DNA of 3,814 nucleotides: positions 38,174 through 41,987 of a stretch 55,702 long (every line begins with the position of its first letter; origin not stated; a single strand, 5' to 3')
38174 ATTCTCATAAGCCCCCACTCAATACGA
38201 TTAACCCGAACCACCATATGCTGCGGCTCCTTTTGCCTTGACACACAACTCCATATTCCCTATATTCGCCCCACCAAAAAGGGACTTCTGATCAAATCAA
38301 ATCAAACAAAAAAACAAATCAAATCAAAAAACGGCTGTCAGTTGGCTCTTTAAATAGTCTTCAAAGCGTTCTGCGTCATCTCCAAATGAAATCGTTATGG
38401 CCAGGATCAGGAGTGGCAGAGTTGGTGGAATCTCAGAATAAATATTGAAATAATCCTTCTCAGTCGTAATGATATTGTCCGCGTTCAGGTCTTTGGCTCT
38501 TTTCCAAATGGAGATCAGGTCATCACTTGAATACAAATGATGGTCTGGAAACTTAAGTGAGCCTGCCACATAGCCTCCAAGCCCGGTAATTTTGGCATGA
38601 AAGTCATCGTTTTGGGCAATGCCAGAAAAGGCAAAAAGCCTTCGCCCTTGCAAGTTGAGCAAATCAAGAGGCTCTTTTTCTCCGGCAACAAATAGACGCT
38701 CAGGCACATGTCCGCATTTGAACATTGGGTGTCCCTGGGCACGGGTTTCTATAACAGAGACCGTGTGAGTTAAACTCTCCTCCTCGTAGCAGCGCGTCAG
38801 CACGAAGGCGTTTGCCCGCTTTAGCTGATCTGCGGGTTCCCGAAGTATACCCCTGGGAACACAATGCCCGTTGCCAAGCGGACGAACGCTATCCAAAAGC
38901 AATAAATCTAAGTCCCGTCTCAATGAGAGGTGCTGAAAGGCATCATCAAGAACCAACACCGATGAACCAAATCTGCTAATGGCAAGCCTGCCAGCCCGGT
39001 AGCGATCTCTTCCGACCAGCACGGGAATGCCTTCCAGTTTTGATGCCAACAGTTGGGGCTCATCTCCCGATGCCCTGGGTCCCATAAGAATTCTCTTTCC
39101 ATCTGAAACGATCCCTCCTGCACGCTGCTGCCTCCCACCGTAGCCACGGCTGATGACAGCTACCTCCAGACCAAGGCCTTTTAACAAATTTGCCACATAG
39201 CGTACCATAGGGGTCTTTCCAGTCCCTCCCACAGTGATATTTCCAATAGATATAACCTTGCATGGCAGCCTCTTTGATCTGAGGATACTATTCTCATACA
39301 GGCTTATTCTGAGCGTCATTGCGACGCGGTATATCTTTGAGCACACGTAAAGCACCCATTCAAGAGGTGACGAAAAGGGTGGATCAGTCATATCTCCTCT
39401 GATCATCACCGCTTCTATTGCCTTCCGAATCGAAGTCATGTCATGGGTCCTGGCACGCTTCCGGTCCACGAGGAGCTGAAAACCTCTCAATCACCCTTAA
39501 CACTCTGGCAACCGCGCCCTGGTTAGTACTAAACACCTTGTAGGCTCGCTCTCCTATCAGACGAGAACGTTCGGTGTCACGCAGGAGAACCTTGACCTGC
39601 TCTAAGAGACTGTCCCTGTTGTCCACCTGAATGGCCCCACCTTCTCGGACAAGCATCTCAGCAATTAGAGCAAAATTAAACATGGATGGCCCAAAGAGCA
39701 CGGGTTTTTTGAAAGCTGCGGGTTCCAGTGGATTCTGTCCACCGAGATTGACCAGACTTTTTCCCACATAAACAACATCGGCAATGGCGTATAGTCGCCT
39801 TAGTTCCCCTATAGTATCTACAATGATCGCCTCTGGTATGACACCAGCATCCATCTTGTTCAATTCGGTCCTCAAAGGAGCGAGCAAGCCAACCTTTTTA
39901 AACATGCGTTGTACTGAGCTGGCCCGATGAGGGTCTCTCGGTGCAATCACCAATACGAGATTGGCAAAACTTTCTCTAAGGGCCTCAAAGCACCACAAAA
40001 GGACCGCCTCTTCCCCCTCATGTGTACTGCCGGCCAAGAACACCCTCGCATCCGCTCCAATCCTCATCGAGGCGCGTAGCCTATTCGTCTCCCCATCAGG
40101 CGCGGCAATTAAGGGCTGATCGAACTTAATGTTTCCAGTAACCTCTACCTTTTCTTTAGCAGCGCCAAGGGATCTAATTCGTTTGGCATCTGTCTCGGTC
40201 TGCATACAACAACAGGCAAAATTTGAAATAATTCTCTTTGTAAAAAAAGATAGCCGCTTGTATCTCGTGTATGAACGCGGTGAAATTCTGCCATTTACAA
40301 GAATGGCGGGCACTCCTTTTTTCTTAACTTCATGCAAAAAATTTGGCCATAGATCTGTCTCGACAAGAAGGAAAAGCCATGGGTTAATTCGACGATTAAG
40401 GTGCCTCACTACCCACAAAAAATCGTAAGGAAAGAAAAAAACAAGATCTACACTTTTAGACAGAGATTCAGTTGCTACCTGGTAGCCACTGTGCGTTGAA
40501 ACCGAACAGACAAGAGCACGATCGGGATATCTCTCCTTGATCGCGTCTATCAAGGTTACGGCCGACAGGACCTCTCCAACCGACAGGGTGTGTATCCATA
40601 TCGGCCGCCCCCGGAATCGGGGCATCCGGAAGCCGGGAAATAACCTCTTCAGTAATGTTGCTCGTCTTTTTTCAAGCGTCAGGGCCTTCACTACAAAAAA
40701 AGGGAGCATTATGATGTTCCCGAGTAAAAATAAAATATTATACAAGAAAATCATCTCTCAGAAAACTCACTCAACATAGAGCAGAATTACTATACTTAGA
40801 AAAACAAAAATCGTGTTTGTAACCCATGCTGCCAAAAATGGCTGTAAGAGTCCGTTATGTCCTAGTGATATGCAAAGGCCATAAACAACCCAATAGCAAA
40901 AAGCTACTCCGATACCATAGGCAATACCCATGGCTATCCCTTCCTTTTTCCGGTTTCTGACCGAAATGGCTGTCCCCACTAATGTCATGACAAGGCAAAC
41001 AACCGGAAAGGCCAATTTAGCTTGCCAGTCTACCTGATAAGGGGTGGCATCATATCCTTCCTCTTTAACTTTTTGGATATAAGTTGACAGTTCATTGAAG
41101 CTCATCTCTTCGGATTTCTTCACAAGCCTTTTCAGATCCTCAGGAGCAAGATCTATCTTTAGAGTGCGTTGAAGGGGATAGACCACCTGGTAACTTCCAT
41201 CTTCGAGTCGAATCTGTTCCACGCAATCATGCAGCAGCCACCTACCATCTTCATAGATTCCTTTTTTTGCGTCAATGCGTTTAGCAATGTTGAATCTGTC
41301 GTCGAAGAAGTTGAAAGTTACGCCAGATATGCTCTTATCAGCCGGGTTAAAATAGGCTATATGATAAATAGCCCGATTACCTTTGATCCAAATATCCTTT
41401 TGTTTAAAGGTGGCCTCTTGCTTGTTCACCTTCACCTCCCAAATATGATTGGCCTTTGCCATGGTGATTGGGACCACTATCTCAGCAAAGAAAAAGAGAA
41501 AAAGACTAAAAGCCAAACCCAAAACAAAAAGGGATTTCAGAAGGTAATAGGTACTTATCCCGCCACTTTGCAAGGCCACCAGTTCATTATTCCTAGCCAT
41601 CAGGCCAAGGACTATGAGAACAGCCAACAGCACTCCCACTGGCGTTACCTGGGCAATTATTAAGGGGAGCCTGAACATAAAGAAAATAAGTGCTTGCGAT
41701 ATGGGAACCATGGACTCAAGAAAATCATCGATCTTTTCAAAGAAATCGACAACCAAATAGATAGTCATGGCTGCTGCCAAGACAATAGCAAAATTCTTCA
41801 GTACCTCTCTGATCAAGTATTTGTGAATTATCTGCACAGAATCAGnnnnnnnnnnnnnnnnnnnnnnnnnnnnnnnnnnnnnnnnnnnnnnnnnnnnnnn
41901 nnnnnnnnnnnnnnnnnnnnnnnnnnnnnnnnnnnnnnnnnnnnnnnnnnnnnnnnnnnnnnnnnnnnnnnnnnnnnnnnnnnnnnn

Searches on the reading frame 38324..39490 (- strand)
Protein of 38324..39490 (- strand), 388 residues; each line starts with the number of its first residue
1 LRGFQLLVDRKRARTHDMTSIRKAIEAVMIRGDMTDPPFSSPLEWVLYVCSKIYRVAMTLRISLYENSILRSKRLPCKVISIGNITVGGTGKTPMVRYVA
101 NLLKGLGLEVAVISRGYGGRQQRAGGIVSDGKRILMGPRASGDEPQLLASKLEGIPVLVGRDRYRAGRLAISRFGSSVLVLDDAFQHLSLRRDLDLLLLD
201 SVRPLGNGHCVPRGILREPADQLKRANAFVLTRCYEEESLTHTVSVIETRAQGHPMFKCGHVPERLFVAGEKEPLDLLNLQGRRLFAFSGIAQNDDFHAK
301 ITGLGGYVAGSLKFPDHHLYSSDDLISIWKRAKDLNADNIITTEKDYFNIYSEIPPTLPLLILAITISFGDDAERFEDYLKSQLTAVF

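Call 3: search_protein_families(library=pfam, proteins=[window:38324-39490:-], max_evalue=0.01)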
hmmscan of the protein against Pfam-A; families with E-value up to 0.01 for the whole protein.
window:38324-39490:- (388 aa): 1 family
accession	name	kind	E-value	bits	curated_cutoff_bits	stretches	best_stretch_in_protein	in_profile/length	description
PF02606.20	LpxK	-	4.2e-87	292.7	27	1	44-384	2-327/328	Tetraacyldisaccharide-1-P 4'-kinase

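Call 12: find_homologous_proteins(query=window:38324-39490:-, max_evalue=1e-30)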
Query window:38324-39490:- (388 aa): 4685 proteins with E <= 1e-30 among 8000 candidates; the best 120 are listed.
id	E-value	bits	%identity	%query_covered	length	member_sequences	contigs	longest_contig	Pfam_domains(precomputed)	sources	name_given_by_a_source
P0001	2.1e-232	789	95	96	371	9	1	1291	PF02606.21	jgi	-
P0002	3.8e-207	705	84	94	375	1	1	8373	PF02606.21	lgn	-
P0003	1.7e-184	631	75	97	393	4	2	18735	PF02606.21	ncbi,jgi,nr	ncbi:MAG: tetraacyldisaccharide 4'-kinase [Deltaproteobacteria bacterium]|nr:tetraacyldisaccharide 4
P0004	3.9e-164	564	69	94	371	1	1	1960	PF02606.21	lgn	-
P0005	1.6e-163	562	69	95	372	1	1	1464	PF02606.21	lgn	-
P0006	2.2e-163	561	69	94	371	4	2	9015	PF02606.21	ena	-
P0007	2.2e-161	555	70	94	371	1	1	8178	PF02606.21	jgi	jgi:tetraacyldisaccharide 4'-kinase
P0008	7.0e-161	553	66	95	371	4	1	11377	PF02606.21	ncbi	-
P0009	2.9e-159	548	67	95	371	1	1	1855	PF02606.21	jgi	jgi:tetraacyldisaccharide 4'-kinase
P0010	3.4e-159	548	68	94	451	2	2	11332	PF02606.21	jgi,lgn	jgi:tetraacyldisaccharide 4'-kinase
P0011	5.6e-159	547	67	94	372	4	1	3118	PF02606.21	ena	-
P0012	7.8e-159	546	68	95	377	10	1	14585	PF02606.21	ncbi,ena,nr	ncbi:MAG: tetraacyldisaccharide 4'-kinase [Desulfobacterales bacterium]|nr:tetraacyldisaccharide 4'-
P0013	2.4e-158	545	68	94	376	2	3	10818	PF02606.21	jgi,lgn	jgi:tetraacyldisaccharide 4'-kinase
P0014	5.7e-158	544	69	94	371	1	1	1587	PF02606.21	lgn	-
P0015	7.9e-158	543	65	97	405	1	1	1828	PF02606.21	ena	-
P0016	1.2e-157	543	65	95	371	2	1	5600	PF02606.21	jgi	jgi:tetraacyldisaccharide 4'-kinase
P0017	1.8e-157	542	66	94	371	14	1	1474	PF02606.21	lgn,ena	-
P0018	1.9e-157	542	65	95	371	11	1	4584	PF02606.21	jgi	jgi:tetraacyldisaccharide 4'-kinase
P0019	2.8e-157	541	66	94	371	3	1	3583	PF02606.21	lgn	-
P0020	4.2e-157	541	69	92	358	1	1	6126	PF02606.21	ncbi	-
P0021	3.4e-156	538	65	95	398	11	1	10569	PF02606.21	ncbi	-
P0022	7.8e-156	537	64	96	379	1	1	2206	PF02606.21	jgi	jgi:tetraacyldisaccharide 4'-kinase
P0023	1.7e-155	536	66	94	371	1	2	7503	PF02606.21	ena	-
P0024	2.8e-155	535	67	94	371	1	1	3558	PF02606.21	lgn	-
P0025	3.2e-155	535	65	95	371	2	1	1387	PF02606.21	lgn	-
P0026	2.3e-154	532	65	95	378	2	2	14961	PF02606.21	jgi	jgi:tetraacyldisaccharide 4'-kinase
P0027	3.4e-154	531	64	94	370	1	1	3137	PF02606.21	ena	-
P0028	8.4e-154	530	65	94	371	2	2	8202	PF02606.21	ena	-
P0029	3.5e-153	528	63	95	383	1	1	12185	PF02606.21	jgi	-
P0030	6.3e-153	527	64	95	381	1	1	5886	PF02606.21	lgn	-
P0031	3.0e-152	525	63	95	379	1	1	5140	PF02606.21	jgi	jgi:tetraacyldisaccharide 4'-kinase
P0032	8.0e-152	523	64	95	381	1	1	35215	PF02606.21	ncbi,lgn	-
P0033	9.5e-152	523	62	95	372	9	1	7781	PF02606.21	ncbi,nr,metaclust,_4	ncbi:MAG: tetraacyldisaccharide 4'-kinase [Desulfobacterales bacterium C00003060]|nr:MAG: tetraacyld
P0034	9.9e-152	523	64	94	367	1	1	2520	PF02606.21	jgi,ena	-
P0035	1.7e-151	522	64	94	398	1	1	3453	PF02606.21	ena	-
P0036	4.8e-151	521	62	95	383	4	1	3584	PF02606.21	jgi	jgi:tetraacyldisaccharide 4'-kinase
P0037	2.9e-150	518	64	94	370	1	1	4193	PF02606.21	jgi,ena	-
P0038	2.5e-149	515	64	94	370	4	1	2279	PF02606.21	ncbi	-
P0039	5.2e-149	514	63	94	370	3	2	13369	PF02606.21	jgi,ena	-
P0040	5.5e-149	514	65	91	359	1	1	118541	PF02606.21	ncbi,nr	ncbi:MAG: tetraacyldisaccharide 4'-kinase [Thermodesulfobacteriota bacterium]|nr:tetraacyldisacchari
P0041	1.5e-148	513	63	95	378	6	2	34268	PF02606.21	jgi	jgi:tetraacyldisaccharide 4'-kinase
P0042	1.5e-148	513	64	92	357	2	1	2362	PF02606.21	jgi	jgi:tetraacyldisaccharide 4'-kinase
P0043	4.6e-148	511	66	93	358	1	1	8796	PF02606.21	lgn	-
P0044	5.1e-148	511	64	94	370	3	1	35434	PF02606.21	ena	-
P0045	1.8e-147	509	63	94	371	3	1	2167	PF02606.21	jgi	-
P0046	2.3e-147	509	63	94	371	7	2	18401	PF02606.21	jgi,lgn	jgi:tetraacyldisaccharide 4'-kinase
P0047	6.7e-147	507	63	92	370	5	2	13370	PF02606.21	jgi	jgi:tetraacyldisaccharide 4'-kinase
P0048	8.7e-147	507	64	92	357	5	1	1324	PF02606.21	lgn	-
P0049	1.5e-146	506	63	94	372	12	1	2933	PF02606.21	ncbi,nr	ncbi:MAG: tetraacyldisaccharide 4'-kinase [Deltaproteobacteria bacterium]|nr:MAG: tetraacyldisacchar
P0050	4.1e-146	505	62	94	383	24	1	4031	PF02606.21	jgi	jgi:tetraacyldisaccharide 4'-kinase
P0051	7.6e-146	504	61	94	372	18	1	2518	PF02606.21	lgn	-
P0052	9.2e-146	503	62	94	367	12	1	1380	PF02606.21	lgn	-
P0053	1.2e-145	503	62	94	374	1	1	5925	PF02606.21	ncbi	-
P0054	2.3e-145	502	62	94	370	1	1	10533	PF02606.21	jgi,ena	-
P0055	7.5e-145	500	61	94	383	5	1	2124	PF02606.21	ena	-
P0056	9.7e-145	500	61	94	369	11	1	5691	PF02606.21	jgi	jgi:tetraacyldisaccharide 4'-kinase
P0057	1.4e-144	500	60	95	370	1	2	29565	PF02606.21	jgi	jgi:tetraacyldisaccharide 4'-kinase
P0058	1.6e-144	499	61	94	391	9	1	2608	PF01656.30,PF02606.21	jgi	jgi:tetraacyldisaccharide 4'-kinase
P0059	3.0e-144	498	66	89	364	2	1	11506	PF02606.21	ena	-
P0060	8.7e-144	497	61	95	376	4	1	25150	PF02606.21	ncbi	-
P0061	3.8e-143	495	90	63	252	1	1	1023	PF02606.21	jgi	-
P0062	8.5e-143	494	65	91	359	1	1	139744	PF02606.21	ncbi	-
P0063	7.4e-142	491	62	91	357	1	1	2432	PF02606.21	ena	-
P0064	4.0e-141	488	61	93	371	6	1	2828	PF02606.21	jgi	jgi:tetraacyldisaccharide 4'-kinase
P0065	4.9e-141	488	63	92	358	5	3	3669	PF02606.21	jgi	jgi:tetraacyldisaccharide 4'-kinase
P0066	1.5e-140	486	60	95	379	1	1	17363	PF02606.21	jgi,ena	-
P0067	1.8e-140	486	59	94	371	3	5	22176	PF02606.21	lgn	-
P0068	4.7e-139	481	60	95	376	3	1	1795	PF02606.21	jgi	jgi:tetraacyldisaccharide 4'-kinase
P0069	5.0e-139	481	59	95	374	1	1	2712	PF02606.21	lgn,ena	-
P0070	1.8e-136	473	59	95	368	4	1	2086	PF02606.21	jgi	jgi:tetraacyldisaccharide 4'-kinase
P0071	1.4e-134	467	59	94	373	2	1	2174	PF02606.21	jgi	jgi:tetraacyldisaccharide 4'-kinase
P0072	1.8e-134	466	59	95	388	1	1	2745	PF02606.21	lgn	-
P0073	1.4e-133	463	59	95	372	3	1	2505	PF02606.21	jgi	-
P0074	1.9e-133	463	59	95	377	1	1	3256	PF02606.21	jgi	jgi:tetraacyldisaccharide 4'-kinase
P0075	4.0e-133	462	61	89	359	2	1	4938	PF02606.21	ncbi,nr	ncbi:MAG: tetraacyldisaccharide 4'-kinase [Thermodesulfobacteriota bacterium]|nr:tetraacyldisacchari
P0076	4.3e-131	455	58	94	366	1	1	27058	PF02606.21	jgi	jgi:tetraacyldisaccharide 4'-kinase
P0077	1.8e-130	453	60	90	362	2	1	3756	PF02606.21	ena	-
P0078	2.4e-130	453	56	95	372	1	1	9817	PF02606.21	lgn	-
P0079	4.9e-130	452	55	97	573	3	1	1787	PF02606.21,PF01569.28,PF14378.13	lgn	-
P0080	2.5e-129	449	59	94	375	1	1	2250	PF02606.21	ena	-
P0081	4.9e-128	445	62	84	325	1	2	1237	PF02606.21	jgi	-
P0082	2.6e-123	430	55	95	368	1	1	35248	PF02606.21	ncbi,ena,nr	ncbi:MAG: tetraacyldisaccharide 4'-kinase [Desulfobacterales bacterium]|nr:tetraacyldisaccharide 4'-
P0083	2.1e-122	427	68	75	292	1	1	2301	PF02606.21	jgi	jgi:tetraacyldisaccharide 4'-kinase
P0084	1.8e-120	420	63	79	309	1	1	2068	PF02606.21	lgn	-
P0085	2.0e-120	420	65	78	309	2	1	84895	PF02606.21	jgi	jgi:tetraacyldisaccharide 4'-kinase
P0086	6.0e-119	415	54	95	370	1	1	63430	PF02606.21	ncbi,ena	-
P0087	9.3e-119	415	62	77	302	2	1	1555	PF02606.21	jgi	jgi:tetraacyldisaccharide 4'-kinase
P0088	3.1e-116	406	66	74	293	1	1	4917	PF02606.21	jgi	jgi:tetraacyldisaccharide 4'-kinase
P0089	3.1e-116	406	52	94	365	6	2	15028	PF02606.21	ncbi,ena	-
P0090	6.6e-115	402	52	94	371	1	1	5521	PF02606.21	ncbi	-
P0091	1.2e-113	398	52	96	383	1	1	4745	PF02606.21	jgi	jgi:tetraacyldisaccharide 4'-kinase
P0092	1.7e-113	397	51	95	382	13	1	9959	PF02606.21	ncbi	-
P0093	2.7e-113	397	63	74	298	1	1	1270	PF02606.21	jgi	jgi:tetraacyldisaccharide 4'-kinase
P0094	1.6e-112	394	51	95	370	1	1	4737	PF02606.21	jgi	jgi:tetraacyldisaccharide 4'-kinase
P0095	1.2e-111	391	63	75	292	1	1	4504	PF02606.21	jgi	jgi:tetraacyldisaccharide 4'-kinase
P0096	7.4e-111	389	50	94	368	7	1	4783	PF02606.21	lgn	-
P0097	2.0e-110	387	50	95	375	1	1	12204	PF02606.21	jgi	-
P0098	2.1e-110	387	51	95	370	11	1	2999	PF02606.21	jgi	jgi:tetraacyldisaccharide 4'-kinase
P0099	2.4e-110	387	48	95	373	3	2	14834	PF02606.21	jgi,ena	-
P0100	7.0e-109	382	52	87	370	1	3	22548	PF02606.21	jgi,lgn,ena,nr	nr:tetraacyldisaccharide 4'-kinase [Desulfobacterales bacterium]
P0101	1.1e-108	381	52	93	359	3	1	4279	PF02606.21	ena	-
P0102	6.5e-108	379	49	94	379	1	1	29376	PF02606.21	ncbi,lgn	-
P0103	2.1e-107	377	51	94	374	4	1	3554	PF02606.21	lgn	-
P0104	3.0e-107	377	53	94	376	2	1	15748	PF02606.21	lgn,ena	-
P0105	4.4e-107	376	50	95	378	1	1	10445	PF02606.21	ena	-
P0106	2.6e-106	374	48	95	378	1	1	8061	PF02606.21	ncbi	-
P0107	7.3e-106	372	50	92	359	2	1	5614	PF02606.21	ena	-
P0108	1.4e-105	371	53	89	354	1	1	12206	PF02606.21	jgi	-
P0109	2.8e-105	370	48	95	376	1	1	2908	PF02606.21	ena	-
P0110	8.9e-105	369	49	95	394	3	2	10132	PF02606.21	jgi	jgi:tetraacyldisaccharide 4'-kinase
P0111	7.8e-104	365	49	94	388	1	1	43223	PF02606.21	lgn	-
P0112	5.7e-103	363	51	94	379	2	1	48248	PF02606.21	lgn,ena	-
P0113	3.2e-102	360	57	75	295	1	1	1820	PF02606.21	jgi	jgi:tetraacyldisaccharide 4'-kinase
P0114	5.4e-102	359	53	83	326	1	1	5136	PF02606.21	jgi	jgi:tetraacyldisaccharide 4'-kinase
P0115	1.0e-101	359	48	94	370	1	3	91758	PF02606.21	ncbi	ncbi:Tetraacyldisaccharide 4'-kinase [Candidatus Magnetomoraceae bacterium gMMP-15]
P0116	1.2e-101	358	50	91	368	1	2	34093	PF02606.21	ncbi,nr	ncbi:MAG: tetraacyldisaccharide 4'-kinase [Candidatus Magnetomorum sp.]|nr:tetraacyldisaccharide 4'-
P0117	3.9e-101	357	49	90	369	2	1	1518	PF02606.21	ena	-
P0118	7.5e-101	356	48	95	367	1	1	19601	PF02606.21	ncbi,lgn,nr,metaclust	ncbi:Tetraacyldisaccharide 4'-kinase [Candidatus Magnetomorum sp. HK-1]|nr:Tetraacyldisaccharide 4'-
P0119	3.0e-99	350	46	95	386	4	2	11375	PF02606.21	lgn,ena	-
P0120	4.0e-99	350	48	90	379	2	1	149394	PF02606.21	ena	-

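Call 16: find_encoding_contigs(protein=P0002, flank=10000, max_places=5)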
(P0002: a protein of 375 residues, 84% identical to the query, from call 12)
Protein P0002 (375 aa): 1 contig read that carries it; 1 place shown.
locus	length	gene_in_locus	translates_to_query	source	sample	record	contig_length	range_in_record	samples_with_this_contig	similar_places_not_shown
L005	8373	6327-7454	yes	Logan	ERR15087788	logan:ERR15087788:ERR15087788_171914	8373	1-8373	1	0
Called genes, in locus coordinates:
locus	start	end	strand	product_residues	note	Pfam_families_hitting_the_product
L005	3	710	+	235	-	?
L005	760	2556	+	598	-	PF00664:ABC_membrane, PF00005:ABC_tran, PF02463:SMC_N (weak)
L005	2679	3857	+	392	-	PF03739:LptF_LptG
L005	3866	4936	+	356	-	PF03739:LptF_LptG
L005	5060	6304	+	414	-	PF04413:Glycos_transf_N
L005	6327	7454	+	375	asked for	PF02606:LpxK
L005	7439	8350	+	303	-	PF03279:Lip_A_acyltrans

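Call 17: find_encoding_contigs(protein=P0003, flank=10000, max_places=5)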
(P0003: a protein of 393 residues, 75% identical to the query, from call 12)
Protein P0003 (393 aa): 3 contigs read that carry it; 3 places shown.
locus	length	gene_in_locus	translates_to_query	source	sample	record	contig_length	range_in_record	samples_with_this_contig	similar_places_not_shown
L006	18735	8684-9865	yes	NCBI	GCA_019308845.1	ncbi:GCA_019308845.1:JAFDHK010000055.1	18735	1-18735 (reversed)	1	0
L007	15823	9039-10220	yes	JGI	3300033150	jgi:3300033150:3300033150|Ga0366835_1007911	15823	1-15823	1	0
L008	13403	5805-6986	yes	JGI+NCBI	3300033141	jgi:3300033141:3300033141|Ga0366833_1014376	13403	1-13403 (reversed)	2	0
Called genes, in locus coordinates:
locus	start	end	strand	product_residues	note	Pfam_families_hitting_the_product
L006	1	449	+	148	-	?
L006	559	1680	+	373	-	PF02684:LpxB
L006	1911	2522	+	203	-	PF04028:DUF374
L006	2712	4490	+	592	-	PF00664:ABC_membrane, PF00005:ABC_tran, PF02463:SMC_N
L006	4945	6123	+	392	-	PF03739:LptF_LptG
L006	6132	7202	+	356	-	PF03739:LptF_LptG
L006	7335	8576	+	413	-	PF04413:Glycos_transf_N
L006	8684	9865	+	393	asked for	PF02606:LpxK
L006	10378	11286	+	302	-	PF03279:Lip_A_acyltrans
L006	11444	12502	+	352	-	PF01075:Glyco_transf_9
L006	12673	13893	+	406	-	PF13173:AAA_14, PF13635:DUF4143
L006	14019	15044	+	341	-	PF01075:Glyco_transf_9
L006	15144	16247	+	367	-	PF13439:Glyco_transf_4, PF13477:Glyco_trans_4_2 (weak), PF13579:Glyco_trans_4_4, PF00534:Glycos_transf_1, PF13692:Glyco_trans_1_4, PF13524:Glyco_trans_1_2 (faint)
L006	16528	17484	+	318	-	PF01073:3Beta_HSD, PF01370:Epimerase, PF02719:Polysacc_synt_2, PF04321:RmlD_sub_bind, PF13460:NAD_binding_10 (weak), PF16363:GDP_Man_Dehyd, PF07993:NAD_binding_4 (weak)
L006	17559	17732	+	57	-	PF03966:Trm112p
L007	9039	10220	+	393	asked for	PF02606:LpxK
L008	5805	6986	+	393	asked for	PF02606:LpxK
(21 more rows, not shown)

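Call 49: find_encoding_contigs(protein=P0012, flank=6000, max_places=3)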
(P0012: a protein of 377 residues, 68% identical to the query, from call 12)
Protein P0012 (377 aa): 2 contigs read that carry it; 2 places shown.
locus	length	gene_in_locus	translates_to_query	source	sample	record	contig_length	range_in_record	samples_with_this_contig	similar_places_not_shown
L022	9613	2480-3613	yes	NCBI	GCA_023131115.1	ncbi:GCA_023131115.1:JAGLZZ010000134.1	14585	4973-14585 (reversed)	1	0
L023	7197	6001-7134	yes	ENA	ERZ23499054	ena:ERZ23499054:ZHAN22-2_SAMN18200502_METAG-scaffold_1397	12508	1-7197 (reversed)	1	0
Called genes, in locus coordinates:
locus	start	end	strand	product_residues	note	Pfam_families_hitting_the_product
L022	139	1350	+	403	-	PF03739:LptF_LptG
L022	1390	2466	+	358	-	PF03739:LptF_LptG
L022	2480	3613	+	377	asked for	PF02606:LpxK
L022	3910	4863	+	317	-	PF01073:3Beta_HSD, PF01370:Epimerase, PF02719:Polysacc_synt_2, PF04321:RmlD_sub_bind, PF13460:NAD_binding_10, PF16363:GDP_Man_Dehyd, PF07993:NAD_binding_4 (weak)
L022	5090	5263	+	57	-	PF03966:Trm112p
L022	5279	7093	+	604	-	PF02543:Carbam_trans_N, PF16861:Carbam_trans_C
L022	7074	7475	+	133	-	-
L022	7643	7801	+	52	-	PF19451:DUF5989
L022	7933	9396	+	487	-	PF13472:Lipase_GDSL_2 (faint), PF16822:ALGX (weak)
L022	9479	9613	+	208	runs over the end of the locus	-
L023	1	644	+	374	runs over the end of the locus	PF02684:LpxB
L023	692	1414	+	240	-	PF04028:DUF374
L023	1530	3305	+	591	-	PF00664:ABC_membrane, PF00005:ABC_tran, PF02463:SMC_N (weak)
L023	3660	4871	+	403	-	PF03739:LptF_LptG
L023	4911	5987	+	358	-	PF03739:LptF_LptG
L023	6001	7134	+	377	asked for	PF02606:LpxK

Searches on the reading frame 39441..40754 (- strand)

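Call 3: search_protein_families(library=pfam, proteins=[window:39441-40754:-], max_evalue=0.01)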
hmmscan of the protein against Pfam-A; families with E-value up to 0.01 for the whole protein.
window:39441-40754:- (437 aa): 3 families
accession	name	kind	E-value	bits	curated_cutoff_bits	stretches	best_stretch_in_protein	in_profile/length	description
PF04413.22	Glycos_transf_N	-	3.3e-59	199.9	23.9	1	49-213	16-179/179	3-Deoxy-D-manno-octulosonic-acid transferase (kdotransferase)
PF00534.26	Glycos_transf_1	-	0.0018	18.3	26.4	1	317-406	85-171/172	Glycosyl transferases group 1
PF02350.25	Epimerase_2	-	0.007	15.7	30.6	0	182-294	126-248/347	UDP-N-acetylglucosamine 2-epimerase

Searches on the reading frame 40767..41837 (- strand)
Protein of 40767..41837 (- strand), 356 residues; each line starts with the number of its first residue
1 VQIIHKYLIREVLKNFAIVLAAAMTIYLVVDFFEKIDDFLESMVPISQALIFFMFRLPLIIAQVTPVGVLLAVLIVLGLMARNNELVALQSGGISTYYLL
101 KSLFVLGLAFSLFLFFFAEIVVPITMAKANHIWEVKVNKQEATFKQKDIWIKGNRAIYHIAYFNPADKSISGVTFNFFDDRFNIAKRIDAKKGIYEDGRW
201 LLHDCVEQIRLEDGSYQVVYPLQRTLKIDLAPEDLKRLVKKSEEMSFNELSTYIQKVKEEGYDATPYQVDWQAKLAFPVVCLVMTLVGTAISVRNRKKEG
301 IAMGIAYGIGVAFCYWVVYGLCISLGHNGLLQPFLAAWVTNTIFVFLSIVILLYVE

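Call 74: search_protein_families(library=pfam, proteins=[window:40767-41837:-], max_evalue=0.0001)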
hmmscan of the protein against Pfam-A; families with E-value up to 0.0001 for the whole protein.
window:40767-41837:- (356 aa): 1 family
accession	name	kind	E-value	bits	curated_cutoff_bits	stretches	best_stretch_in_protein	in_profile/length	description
PF03739.19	LptF_LptG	-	9.6e-91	304.9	27.9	1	6-353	1-352/353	Lipopolysaccharide export system permease LptF/LptG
